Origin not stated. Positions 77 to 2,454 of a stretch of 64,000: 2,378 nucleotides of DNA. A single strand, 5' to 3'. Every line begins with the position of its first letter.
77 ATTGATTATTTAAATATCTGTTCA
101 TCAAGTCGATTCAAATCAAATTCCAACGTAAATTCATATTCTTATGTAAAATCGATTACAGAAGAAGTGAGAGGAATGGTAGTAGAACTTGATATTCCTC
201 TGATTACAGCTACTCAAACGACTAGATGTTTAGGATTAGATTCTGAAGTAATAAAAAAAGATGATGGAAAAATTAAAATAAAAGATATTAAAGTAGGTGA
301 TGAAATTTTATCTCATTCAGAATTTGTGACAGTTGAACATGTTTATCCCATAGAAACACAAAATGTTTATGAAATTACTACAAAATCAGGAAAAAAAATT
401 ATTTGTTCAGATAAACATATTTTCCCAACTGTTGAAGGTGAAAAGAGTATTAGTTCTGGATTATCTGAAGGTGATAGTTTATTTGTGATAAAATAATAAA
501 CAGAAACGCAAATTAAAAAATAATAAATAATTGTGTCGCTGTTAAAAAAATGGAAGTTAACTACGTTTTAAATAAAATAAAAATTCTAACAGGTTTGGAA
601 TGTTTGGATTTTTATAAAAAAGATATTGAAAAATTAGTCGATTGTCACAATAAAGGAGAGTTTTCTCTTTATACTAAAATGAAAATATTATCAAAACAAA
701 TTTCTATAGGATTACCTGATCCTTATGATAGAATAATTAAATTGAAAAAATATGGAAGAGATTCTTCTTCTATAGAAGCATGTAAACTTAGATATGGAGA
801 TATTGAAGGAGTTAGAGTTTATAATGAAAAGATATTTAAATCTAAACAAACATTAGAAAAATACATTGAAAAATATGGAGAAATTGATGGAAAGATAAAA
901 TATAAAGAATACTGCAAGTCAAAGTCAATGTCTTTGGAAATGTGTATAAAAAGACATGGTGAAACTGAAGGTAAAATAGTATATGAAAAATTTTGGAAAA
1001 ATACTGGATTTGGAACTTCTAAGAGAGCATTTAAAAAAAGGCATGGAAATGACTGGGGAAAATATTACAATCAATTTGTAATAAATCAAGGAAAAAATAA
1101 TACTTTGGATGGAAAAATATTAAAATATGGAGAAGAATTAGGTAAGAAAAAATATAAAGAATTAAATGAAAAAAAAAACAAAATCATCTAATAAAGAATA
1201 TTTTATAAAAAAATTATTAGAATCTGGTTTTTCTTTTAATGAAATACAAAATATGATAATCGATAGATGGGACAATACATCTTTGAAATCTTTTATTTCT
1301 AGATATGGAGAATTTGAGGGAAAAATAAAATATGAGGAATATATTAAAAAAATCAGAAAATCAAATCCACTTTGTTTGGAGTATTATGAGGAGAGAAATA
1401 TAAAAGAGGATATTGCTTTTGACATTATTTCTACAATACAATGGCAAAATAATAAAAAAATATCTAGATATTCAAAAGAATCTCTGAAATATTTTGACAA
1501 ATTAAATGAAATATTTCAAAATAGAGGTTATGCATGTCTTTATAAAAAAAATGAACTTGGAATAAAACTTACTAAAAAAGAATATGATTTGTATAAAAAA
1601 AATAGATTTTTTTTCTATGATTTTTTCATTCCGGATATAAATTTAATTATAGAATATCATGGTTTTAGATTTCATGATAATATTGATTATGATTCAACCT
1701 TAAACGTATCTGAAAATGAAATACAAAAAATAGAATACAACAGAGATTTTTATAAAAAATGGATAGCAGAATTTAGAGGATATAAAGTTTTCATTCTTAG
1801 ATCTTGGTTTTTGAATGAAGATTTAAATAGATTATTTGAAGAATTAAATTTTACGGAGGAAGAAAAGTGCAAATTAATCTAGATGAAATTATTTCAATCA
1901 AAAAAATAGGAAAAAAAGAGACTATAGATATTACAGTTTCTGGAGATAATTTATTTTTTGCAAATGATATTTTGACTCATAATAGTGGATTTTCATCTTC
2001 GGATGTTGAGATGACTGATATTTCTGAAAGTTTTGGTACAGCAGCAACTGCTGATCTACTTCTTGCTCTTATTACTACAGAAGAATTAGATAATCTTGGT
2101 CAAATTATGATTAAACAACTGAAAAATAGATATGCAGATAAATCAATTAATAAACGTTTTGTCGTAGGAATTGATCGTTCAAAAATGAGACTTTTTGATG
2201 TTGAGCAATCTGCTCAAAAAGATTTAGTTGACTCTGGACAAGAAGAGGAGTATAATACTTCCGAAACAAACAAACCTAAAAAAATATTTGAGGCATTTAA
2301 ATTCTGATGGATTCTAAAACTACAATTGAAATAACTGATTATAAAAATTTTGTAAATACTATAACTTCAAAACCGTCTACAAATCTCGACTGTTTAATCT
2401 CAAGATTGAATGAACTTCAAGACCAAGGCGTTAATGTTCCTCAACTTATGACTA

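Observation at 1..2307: Fractured gp41 helicase gene: split intein halves separated by an inserted endonuclease gene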

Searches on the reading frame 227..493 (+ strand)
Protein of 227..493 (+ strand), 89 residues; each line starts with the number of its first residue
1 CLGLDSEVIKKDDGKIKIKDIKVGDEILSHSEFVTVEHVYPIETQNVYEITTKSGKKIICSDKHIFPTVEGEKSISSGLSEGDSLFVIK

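Call 14: find_related_loci(query=window:227-493:+, collection=viral_contigs, flank=6000)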
Query seq(89 aa) (89 aa) in viral_contigs; peptide patterns used: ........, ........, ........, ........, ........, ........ (x = any residue, [..] = any of these).
57 stretches matched a pattern; 2 encode a relative of the query (tblastn E <= 1e-3); 2 distinct loci.
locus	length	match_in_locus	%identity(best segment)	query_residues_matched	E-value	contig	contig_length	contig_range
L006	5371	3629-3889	71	1-87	8e-39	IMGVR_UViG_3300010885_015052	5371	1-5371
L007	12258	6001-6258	47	1-83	5e-15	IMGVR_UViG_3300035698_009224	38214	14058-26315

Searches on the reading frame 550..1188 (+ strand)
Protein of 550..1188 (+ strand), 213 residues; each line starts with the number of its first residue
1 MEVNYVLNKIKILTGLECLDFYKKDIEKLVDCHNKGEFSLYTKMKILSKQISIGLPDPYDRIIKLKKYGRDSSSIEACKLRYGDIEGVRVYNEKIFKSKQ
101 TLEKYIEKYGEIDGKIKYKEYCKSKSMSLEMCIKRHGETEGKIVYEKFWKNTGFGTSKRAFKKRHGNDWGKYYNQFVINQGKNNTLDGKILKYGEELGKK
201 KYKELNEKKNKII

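Call 4: search_protein_families(library=pfam, proteins=[window:550-1188:+], max_evalue=0.01)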
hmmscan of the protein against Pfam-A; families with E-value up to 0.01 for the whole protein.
window:550-1188:+ (213 aa): 0 families

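Call 11: search_protein_families(library=phrogs, proteins=[window:550-1188:+], max_evalue=0.001)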
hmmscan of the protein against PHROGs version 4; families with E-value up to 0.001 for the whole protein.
window:550-1188:+ (213 aa): 1 family
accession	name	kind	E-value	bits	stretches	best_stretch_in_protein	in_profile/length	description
phrog_22677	-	unknown function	4.7e-07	30.5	1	78-139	138-202/353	-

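Call 66: list_cluster_members(proteins=[window:550-1188:+, window:1166-1879:+, window:1867-2304:+, L001:7305-8627:+])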
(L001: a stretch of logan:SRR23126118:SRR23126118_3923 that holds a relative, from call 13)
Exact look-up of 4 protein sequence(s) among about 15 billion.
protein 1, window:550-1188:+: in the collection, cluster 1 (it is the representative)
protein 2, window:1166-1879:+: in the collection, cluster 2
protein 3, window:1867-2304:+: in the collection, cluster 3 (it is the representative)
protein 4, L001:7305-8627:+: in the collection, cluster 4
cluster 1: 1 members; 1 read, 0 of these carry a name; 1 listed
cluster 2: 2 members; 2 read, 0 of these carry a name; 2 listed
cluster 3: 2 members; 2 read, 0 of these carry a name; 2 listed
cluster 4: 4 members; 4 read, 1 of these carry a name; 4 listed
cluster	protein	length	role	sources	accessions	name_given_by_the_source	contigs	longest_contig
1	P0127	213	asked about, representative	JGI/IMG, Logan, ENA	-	-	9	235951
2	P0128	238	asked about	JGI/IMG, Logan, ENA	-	-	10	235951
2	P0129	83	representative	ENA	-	-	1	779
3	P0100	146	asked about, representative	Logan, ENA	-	-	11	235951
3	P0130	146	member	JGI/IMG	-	-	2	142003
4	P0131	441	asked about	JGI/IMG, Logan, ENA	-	-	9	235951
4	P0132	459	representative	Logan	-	-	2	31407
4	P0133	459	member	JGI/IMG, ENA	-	replicative DNA helicase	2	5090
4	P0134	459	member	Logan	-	-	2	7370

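Call 68: find_encoding_contigs(protein=P0133, flank=6000, max_places=4)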
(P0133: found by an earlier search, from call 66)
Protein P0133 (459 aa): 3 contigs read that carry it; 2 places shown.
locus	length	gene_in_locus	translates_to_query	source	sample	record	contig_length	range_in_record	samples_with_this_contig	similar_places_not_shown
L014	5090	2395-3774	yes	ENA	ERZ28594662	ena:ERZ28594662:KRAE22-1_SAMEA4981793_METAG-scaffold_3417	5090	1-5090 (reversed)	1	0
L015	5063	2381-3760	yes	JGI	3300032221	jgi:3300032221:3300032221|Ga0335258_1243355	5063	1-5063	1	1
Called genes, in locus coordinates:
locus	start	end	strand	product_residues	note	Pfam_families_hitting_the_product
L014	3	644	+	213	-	?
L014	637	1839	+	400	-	PF00154:RecA_N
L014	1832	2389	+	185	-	PF13640:2OG-FeII_Oxy_3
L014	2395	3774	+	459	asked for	PF06745:ATPase (faint), PF13481:AAA_25 (weak), PF03796:DnaB_C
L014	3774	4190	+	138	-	PF03819:MazG (weak)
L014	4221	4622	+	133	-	-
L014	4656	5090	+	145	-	?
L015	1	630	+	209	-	?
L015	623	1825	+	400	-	PF00154:RecA_N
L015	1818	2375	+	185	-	PF13640:2OG-FeII_Oxy_3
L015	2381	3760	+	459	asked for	PF06745:ATPase (faint), PF13481:AAA_25 (weak), PF03796:DnaB_C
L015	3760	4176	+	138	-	PF03819:MazG (weak)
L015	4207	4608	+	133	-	-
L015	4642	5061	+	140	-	?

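Call 69: find_encoding_contigs(protein=P0132, flank=10000, max_places=4)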
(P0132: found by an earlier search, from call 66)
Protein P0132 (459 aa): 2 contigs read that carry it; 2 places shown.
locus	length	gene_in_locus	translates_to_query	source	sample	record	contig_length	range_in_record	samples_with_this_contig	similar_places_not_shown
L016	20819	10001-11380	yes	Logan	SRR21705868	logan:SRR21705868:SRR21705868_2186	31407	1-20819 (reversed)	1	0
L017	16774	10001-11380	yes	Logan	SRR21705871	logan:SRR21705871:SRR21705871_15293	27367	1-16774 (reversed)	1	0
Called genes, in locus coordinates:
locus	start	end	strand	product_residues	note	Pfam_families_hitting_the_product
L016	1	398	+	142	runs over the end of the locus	-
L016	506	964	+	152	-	PF03013:Pyr_excise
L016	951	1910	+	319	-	PF03215:Rad17 (weak), PF00004:AAA, PF13173:AAA_14 (weak), PF13177:DNA_pol3_delta2 (weak), PF25361:AAA_lid_RFC1 (faint), PF21328:Gp44_lid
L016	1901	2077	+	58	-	-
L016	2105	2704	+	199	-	-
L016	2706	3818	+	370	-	PF14236:DruA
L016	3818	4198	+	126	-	PF16790:Phage_clamp_A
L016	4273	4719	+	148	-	PF01818:Translat_reg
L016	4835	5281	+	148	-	PF00011:HSP20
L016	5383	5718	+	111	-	PF20198:DUF6561 (weak)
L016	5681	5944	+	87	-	PF20198:DUF6561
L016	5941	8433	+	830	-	PF03104:DNA_pol_B_exo1, PF00136:DNA_pol_B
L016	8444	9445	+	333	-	PF00154:RecA_N, PF06745:ATPase (weak)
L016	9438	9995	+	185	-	PF13640:2OG-FeII_Oxy_3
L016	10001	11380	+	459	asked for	PF06745:ATPase (faint), PF13481:AAA_25 (weak), PF03796:DnaB_C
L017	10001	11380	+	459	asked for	PF06745:ATPase (faint), PF13481:AAA_25 (weak), PF03796:DnaB_C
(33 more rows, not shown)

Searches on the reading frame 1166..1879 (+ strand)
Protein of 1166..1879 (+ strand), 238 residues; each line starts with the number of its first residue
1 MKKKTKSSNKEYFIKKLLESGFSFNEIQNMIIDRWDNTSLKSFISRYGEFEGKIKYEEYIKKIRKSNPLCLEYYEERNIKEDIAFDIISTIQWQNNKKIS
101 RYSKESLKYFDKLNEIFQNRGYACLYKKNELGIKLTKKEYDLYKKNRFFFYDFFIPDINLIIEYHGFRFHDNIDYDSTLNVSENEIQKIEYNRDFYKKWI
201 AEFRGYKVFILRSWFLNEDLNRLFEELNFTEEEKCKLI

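Call 4: search_protein_families(library=pfam, proteins=[window:1166-1879:+], max_evalue=0.01)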
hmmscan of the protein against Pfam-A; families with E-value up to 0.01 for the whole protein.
window:1166-1879:+ (238 aa): 0 families

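Call 11: search_protein_families(library=phrogs, proteins=[window:1166-1879:+], max_evalue=0.001)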
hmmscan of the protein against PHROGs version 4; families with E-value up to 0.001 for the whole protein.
window:1166-1879:+ (238 aa): 0 families

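Call 53: predict_structure(alignment_id=A2)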
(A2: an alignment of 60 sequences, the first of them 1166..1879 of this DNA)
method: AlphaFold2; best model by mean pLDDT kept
length: 238 residues; sequences in the alignment: 60
mean_pLDDT: 94.8   pTM: 0.82
mean pLDDT of the five models: 94.8, 94.1, 94.0, 93.9, 93.2
residues with pLDDT >= 90: 213; 70-90: 18; 50-70: 6; < 50: 1
segments of 3 or more residues with pLDDT < 50: none
pLDDT, mean of each block of 10 residues (from residue 1): 68 95 92 90 94 98 97 98 97 91 95 98 97 97 97 98 97 95 96 98 98 98 98 96
secondary structure, 60 per line:
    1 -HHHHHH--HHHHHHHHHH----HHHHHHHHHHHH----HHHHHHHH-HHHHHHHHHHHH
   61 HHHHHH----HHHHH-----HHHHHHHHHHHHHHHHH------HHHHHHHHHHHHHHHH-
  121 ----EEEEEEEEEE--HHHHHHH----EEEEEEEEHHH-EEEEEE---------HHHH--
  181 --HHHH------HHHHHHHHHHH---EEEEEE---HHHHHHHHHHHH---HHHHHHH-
elements in order: H2-7 H10-19 H24-35 H40-47 H49-66 H71-75 H81-97 H104-119 E125-134 H137-143 E148-155 E160-165 H175-178 H183-186 H193-203 E207-212 H216-227 H231-237

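Call 55: fold_search(model_id=the predicted structure, library=pdb)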
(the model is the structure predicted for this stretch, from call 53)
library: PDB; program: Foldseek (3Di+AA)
matches with E <= 10: 91; with E <= 0.001: 0
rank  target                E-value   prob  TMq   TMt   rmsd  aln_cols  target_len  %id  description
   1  1vsr                  8.2e-02  0.85  0.26  0.42   9.3       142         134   18  VERY SHORT PATCH REPAIR (VSR) ENDONUCLEASE FROM ESCHERICHIA COLI (released 1999-10-27)
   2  4par_A                8.6e-02  0.90  0.30  0.24   9.6       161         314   10  The 5-Hydroxymethylcytosine-Specific Restriction Enzyme AbaSI in a Complex with Product-like DNA (released 2014-06-25)
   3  4par_B                1.3e-01  0.82  0.31  0.24  10.2       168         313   12  The 5-Hydroxymethylcytosine-Specific Restriction Enzyme AbaSI in a Complex with Product-like DNA (released 2014-06-25)
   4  4par_C                1.6e-01  0.80  0.32  0.24  10.1       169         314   12  The 5-Hydroxymethylcytosine-Specific Restriction Enzyme AbaSI in a Complex with Product-like DNA (released 2014-06-25)
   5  9dou_A                1.8e-01  0.80  0.29  0.09   7.6       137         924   12  Taeniopygia guttata R2 retrotransposon (R2Tg) initiating target-primed reverse transcription (released 2025-05-21)
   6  6p4o_D                1.8e-01  0.35  0.22  0.12  12.6       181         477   13  Complex of XPB helicase with Bax1 endonuclease from Sulfurisphaera tokodaii at 3.15 Angstroms resolution (released 2020-06-03)
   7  1y88                  3.2e-01  0.25  0.22  0.26   8.7       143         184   10  Crystal Structure of Protein of Unknown Function AF1548 (released 2004-12-21)
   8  6p4o_B                3.4e-01  0.35  0.23  0.13   6.3       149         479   13  Complex of XPB helicase with Bax1 endonuclease from Sulfurisphaera tokodaii at 3.15 Angstroms resolution (released 2020-06-03)
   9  4f0q_D                3.4e-01  0.10  0.17  0.11  13.9       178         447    8  MspJI Restriction Endonuclease - P21 Form (released 2012-08-08)
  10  1cw0_A                4.6e-01  0.44  0.28  0.39  10.5       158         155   18  CRYSTAL STRUCTURE ANALYSIS OF VERY SHORT PATCH REPAIR (VSR) ENDONUCLEASE IN COMPLEX WITH A DUPLEX DNA (released 1999-12-12)
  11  9i05_Xv               5.7e-01  0.08  0.17  0.11  18.3       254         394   12  Cryo-EM structure of the large subunit of the mitochondrial ribosome from Toxoplasma gondii (released 2025-06-11)
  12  9i05_Xg               6.1e-01  0.28  0.29  0.17  10.0       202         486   13  Cryo-EM structure of the large subunit of the mitochondrial ribosome from Toxoplasma gondii (released 2025-06-11)
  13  6p4o_F                6.1e-01  0.16  0.22  0.12  14.0       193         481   13  Complex of XPB helicase with Bax1 endonuclease from Sulfurisphaera tokodaii at 3.15 Angstroms resolution (released 2020-06-03)
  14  3r3p_A                6.8e-01  0.60  0.26  0.53   5.3       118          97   13  Homing Endonuclease I-Bth0305I Catalytic Domain (released 2011-10-05)
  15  9i05_Xl               6.8e-01  0.28  0.29  0.18  17.0       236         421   10  Cryo-EM structure of the large subunit of the mitochondrial ribosome from Toxoplasma gondii (released 2025-06-11)
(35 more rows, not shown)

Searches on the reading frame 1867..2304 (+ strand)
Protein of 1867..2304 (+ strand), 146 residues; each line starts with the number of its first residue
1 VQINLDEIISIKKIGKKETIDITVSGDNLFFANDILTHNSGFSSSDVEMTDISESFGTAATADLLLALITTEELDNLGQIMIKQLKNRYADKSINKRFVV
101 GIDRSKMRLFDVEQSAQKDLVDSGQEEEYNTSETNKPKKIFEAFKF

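Call 4: search_protein_families(library=pfam, proteins=[window:1867-2304:+], max_evalue=0.01)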
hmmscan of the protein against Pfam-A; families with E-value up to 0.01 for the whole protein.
window:1867-2304:+ (146 aa): 1 family
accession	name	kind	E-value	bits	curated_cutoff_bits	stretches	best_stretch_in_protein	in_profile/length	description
PF14890.11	Intein_splicing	-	0.0073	16.6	35.8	0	3-39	118-155/155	Intein splicing domain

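Call 11: search_protein_families(library=phrogs, proteins=[window:1867-2304:+], max_evalue=0.001)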
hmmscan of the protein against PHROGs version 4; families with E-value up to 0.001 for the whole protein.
window:1867-2304:+ (146 aa): 1 family
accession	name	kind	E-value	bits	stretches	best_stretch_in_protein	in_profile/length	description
phrog_19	-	DNA, RNA and nucleotide metabolism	5.5e-20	72.8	1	41-133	509-595/621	DnaB-like replicative helicase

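Call 13: find_encoding_contigs(protein=window:1867-2304:+, flank=10000, max_places=6)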
Protein window:1867-2304:+ (146 aa): 13 contigs read that carry it; 6 places shown.
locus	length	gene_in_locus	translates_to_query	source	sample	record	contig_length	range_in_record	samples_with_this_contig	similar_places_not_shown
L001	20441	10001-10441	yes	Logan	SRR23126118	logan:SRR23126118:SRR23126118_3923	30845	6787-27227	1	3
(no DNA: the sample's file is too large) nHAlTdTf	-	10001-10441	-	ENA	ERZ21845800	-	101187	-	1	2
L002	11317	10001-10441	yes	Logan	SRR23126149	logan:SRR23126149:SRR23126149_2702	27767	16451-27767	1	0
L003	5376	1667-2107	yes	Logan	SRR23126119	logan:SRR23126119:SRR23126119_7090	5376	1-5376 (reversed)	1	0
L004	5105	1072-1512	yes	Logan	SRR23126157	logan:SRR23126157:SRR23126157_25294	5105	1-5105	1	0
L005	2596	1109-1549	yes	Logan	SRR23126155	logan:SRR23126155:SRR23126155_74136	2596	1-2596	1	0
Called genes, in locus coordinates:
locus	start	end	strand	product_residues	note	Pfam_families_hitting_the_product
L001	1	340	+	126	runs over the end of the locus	PF16790:Phage_clamp_A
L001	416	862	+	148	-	PF01818:Translat_reg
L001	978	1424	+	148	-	PF00011:HSP20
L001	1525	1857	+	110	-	PF20198:DUF6561 (weak)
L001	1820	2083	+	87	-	PF20198:DUF6561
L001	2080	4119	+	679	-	PF03104:DNA_pol_B_exo1, PF00136:DNA_pol_B, PF14890:Intein_splicing (weak)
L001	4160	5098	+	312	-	PF14890:Intein_splicing (weak), PF00136:DNA_pol_B (weak)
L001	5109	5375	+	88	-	-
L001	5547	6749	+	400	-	PF00154:RecA_N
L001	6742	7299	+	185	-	PF13640:2OG-FeII_Oxy_3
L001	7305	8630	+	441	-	PF06745:ATPase (faint), PF14890:Intein_splicing (faint), PF13481:AAA_25 (weak), PF03796:DnaB_C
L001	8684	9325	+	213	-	-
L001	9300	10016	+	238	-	-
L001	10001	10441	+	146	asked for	-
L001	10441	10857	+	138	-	PF03819:MazG (weak)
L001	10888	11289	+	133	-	-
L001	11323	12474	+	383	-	-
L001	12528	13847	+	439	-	PF01467:CTP_transf_like (weak)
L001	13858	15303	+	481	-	-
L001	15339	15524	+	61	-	-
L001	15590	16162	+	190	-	-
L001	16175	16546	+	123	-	PF23837:DUF7207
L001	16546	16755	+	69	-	-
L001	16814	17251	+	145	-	PF23831:DUF7201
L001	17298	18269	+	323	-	PF08275:DNAG_N (faint)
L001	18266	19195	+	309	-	PF03477:ATP-cone, PF00317:Ribonuc_red_lgN, PF02867:Ribonuc_red_lgC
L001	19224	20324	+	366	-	-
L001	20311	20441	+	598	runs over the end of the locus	PF02867:Ribonuc_red_lgC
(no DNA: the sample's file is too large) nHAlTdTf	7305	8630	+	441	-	PF06745:ATPase (faint), PF14890:Intein_splicing (faint), PF13481:AAA_25 (weak), PF03796:DnaB_C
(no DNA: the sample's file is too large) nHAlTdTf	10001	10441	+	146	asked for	-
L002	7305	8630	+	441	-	PF06745:ATPase (faint), PF14890:Intein_splicing (faint), PF13481:AAA_25 (weak), PF03796:DnaB_C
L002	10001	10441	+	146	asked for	-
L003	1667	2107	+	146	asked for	-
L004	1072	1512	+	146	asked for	-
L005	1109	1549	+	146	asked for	-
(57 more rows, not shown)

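Call 46: search_protein_families(library=pfam, proteins=[L001:2080-4116:+, L001:4160-5095:+, L001:19224-20321:+], max_evalue=0.01)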
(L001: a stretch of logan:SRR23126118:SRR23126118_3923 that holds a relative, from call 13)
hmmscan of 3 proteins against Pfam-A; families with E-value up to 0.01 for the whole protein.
L001:2080-4116:+ (679 aa): 4 families
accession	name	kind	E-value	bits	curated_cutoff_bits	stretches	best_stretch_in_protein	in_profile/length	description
PF00136.26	DNA_pol_B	-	1.1e-27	97.4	23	1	346-562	22-233/453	DNA polymerase family B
PF03104.25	DNA_pol_B_exo1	-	4.6e-18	65.9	23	1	106-265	65-242/242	DNA polymerase family B, exonuclease domain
PF14890.11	Intein_splicing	-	1.6e-08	35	35.8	1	570-675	6-93/155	Intein splicing domain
PF11841.14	ELMO_ARM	-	0.0012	19.2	27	1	567-622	24-78/154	ELMO, armadillo-like helical domain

L001:4160-5095:+ (312 aa): 2 families
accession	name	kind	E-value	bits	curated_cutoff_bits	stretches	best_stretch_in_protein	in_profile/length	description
PF14890.11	Intein_splicing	-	3e-06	27.5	35.8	1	4-41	119-155/155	Intein splicing domain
PF00136.26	DNA_pol_B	-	3.4e-06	26.6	23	1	91-295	255-451/453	DNA polymerase family B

L001:19224-20321:+ (366 aa): 0 families
